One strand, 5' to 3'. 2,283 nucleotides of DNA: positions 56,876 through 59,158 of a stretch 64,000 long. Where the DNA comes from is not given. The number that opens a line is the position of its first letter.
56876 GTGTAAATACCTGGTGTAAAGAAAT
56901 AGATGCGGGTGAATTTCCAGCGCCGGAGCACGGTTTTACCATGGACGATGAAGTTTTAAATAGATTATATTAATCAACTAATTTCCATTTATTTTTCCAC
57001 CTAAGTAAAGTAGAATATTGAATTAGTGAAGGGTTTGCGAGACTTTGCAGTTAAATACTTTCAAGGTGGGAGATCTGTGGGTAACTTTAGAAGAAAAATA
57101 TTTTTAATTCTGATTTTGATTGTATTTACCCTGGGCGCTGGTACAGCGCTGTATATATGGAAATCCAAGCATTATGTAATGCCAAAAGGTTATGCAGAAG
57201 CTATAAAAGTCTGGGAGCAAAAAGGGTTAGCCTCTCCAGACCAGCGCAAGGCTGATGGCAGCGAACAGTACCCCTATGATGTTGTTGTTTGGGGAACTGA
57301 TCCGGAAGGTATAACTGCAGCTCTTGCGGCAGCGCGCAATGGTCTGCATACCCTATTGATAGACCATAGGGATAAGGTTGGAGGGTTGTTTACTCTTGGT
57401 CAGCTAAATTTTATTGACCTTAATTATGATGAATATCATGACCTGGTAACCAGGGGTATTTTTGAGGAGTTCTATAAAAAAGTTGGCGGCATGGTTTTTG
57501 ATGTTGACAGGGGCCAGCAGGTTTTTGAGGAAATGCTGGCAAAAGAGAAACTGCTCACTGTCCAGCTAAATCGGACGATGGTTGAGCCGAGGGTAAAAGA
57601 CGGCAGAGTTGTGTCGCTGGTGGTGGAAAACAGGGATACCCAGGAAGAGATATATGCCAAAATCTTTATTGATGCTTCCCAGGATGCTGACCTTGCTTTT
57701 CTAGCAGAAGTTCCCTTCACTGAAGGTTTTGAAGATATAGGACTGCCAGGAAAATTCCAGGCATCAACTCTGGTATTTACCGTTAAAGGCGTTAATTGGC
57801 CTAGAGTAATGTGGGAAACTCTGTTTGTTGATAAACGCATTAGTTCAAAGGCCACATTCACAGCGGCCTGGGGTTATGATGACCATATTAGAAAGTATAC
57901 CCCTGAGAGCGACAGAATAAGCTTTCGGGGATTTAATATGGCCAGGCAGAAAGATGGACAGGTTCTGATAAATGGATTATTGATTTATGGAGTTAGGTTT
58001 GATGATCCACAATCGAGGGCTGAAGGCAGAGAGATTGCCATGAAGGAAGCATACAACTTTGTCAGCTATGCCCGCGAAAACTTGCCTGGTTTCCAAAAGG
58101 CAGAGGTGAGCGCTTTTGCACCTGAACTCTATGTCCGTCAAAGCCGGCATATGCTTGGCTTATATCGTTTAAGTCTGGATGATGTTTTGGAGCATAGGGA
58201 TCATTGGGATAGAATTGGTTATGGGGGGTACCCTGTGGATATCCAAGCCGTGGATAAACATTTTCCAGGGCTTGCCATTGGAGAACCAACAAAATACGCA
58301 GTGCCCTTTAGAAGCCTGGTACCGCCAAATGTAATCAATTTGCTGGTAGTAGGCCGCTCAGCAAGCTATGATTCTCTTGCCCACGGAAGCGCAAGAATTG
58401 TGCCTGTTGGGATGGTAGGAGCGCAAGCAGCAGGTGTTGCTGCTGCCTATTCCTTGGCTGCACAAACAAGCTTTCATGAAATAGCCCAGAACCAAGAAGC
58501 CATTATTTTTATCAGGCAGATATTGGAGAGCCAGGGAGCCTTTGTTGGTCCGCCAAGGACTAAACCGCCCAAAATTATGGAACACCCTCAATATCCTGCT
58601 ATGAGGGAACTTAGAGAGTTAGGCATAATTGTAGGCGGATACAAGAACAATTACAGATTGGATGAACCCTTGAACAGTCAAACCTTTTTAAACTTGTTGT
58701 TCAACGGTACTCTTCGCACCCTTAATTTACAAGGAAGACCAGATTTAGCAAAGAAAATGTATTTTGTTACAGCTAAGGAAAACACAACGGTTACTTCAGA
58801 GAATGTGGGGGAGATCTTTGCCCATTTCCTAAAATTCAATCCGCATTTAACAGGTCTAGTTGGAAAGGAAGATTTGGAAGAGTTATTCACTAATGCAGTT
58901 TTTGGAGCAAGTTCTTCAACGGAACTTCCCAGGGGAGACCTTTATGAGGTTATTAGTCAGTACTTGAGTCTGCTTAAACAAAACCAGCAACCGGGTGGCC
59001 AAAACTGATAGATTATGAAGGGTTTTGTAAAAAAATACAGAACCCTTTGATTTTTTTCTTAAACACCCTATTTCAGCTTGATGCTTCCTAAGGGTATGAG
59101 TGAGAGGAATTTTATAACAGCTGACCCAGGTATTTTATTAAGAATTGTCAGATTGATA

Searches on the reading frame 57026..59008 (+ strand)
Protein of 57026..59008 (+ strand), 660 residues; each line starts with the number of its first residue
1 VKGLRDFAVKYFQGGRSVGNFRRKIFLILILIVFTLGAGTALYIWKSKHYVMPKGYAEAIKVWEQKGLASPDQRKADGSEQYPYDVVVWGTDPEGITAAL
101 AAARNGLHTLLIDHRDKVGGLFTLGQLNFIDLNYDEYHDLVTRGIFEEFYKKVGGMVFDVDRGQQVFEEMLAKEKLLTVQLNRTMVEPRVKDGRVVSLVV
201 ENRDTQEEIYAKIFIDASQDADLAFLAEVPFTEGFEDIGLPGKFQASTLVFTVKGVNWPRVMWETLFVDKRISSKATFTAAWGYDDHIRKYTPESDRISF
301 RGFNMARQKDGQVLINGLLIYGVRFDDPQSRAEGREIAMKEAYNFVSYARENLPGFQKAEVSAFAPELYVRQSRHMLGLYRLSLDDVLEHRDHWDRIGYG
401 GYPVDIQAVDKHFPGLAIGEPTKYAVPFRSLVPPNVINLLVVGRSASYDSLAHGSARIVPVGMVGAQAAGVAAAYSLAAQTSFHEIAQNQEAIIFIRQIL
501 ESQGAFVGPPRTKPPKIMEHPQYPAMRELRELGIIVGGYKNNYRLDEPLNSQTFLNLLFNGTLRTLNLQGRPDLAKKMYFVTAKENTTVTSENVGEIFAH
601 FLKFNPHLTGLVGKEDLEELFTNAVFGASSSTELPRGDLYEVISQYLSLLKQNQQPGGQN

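Call 64: search_protein_families(library=pfam, proteins=[window:57026-59008:+], max_evalue=0.0001)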
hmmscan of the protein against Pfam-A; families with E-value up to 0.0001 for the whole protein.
window:57026-59008:+ (660 aa): 2 families
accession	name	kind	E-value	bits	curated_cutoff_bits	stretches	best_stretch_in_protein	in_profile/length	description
PF12831.13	FAD_oxidored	-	5.5e-90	303.1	27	1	85-487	1-408/416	FAD dependent oxidoreductase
PF13450.12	NAD_binding_8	-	3.7e-05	24.4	21.9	0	90-126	3-39/68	NAD(P)-binding Rossmann-like domain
